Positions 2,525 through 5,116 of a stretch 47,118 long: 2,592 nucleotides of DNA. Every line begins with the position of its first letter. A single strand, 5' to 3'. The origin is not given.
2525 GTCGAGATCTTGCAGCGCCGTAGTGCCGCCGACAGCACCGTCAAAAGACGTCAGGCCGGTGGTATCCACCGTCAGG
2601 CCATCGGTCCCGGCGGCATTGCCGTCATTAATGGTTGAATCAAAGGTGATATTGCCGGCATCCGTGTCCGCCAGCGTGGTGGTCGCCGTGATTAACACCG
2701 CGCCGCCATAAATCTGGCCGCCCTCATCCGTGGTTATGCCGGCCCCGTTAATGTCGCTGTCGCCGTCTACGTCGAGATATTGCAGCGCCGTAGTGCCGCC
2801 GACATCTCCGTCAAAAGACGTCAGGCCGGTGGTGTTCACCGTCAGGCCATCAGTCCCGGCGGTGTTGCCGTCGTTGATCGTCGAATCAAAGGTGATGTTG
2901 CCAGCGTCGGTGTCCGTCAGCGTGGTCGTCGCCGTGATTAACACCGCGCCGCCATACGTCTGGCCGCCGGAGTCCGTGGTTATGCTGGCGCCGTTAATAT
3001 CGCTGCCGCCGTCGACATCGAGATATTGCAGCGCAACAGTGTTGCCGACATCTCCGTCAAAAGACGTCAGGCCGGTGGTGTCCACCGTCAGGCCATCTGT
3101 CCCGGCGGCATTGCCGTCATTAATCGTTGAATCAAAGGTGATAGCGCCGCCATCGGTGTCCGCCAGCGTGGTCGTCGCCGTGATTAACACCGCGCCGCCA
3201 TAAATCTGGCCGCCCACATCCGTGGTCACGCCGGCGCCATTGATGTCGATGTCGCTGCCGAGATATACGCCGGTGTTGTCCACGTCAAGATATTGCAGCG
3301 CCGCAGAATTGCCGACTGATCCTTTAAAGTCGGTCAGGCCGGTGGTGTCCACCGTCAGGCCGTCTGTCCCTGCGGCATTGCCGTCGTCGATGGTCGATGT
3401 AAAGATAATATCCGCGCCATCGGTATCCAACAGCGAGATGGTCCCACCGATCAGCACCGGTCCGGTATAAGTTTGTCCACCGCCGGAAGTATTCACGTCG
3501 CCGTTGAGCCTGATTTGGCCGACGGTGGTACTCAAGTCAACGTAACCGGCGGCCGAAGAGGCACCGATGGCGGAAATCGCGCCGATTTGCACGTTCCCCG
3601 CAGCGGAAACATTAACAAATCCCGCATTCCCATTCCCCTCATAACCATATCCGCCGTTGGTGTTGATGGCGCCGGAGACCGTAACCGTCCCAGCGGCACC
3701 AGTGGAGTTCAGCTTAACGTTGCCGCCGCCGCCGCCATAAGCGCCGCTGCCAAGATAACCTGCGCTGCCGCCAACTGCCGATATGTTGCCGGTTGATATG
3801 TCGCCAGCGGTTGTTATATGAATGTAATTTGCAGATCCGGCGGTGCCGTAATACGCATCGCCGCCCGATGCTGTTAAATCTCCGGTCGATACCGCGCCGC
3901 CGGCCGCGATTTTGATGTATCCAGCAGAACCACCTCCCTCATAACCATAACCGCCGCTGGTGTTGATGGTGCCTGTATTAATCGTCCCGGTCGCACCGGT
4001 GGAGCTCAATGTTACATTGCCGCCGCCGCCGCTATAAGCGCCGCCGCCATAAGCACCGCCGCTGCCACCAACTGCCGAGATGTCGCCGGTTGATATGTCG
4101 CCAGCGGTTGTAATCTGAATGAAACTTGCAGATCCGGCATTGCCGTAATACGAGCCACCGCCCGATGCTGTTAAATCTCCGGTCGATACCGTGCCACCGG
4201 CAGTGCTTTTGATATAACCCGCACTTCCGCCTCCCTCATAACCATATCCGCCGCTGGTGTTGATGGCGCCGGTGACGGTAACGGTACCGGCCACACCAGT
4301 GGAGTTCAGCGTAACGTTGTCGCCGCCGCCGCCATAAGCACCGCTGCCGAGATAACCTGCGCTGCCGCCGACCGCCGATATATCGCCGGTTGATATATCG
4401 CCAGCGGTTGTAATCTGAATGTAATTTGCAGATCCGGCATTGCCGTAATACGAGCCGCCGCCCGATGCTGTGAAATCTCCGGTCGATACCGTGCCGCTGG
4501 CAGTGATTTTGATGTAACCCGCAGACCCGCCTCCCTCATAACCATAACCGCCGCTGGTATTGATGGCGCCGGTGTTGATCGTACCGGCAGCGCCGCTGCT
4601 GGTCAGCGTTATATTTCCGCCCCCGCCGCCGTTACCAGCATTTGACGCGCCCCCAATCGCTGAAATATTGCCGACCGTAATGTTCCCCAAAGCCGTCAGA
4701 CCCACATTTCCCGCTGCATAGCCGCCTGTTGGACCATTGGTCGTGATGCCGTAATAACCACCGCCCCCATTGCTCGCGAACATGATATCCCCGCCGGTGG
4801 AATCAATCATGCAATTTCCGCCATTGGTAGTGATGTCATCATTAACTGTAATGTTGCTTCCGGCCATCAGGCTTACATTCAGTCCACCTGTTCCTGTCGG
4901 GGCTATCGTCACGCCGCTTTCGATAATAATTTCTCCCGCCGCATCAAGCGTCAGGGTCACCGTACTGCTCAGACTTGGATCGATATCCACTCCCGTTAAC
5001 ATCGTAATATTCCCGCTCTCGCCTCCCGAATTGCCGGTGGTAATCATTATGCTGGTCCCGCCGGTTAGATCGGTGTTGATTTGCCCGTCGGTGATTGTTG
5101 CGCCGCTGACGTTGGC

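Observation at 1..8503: Two-partner secretion operon encoding a giant repeat-rich exoprotein whose C-terminal domain lies outside the window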

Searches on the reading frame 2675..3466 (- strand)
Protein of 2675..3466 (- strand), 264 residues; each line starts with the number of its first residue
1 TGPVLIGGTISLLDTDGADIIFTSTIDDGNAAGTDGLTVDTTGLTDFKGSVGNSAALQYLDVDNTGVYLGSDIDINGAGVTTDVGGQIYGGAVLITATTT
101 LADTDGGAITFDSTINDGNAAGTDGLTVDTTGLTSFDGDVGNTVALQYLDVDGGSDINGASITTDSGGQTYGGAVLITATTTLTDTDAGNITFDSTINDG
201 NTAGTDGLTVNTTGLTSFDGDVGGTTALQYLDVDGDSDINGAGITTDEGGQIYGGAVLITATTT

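Call 7: search_protein_families(library=pfam, proteins=[window:2675-3466:-], max_evalue=1)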
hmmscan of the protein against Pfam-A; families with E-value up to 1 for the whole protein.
seq(264 aa): 3 families
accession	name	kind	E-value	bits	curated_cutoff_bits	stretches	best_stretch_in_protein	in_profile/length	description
PF21129.3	TibC_1st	-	0.00031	21.2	27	1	182-205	25-48/63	Glycosyltransferase TibC, N-terminal domain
PF24388.1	Permuted_GreAB-C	-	0.026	14.6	27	0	98-122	26-50/54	Permuted GreAB-C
PF05379.17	Peptidase_C23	-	0.038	14.5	25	0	225-252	48-75/88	Carlavirus endopeptidase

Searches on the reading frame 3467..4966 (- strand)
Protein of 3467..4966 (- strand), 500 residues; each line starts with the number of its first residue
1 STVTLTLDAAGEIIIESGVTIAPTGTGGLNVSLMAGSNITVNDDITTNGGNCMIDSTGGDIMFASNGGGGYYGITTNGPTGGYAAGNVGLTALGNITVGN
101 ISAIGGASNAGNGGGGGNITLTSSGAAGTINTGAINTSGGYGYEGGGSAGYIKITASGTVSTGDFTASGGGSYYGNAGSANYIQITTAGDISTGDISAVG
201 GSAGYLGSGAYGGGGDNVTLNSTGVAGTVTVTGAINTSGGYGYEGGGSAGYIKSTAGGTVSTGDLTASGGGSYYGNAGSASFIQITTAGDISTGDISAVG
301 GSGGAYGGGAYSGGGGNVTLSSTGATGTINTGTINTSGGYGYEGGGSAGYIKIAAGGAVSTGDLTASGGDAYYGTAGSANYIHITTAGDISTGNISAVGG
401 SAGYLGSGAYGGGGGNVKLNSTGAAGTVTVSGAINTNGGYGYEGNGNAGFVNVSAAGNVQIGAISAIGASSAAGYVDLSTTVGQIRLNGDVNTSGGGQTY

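Call 7: search_protein_families(library=pfam, proteins=[window:3467-4966:-], max_evalue=1)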
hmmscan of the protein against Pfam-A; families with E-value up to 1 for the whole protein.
seq(500 aa): 1 family
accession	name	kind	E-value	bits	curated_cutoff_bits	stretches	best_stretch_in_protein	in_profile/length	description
PF22321.2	Zona_CL2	-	0.0095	16.4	26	1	155-200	50-95/154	Zonadhesin, second cohesin-like domain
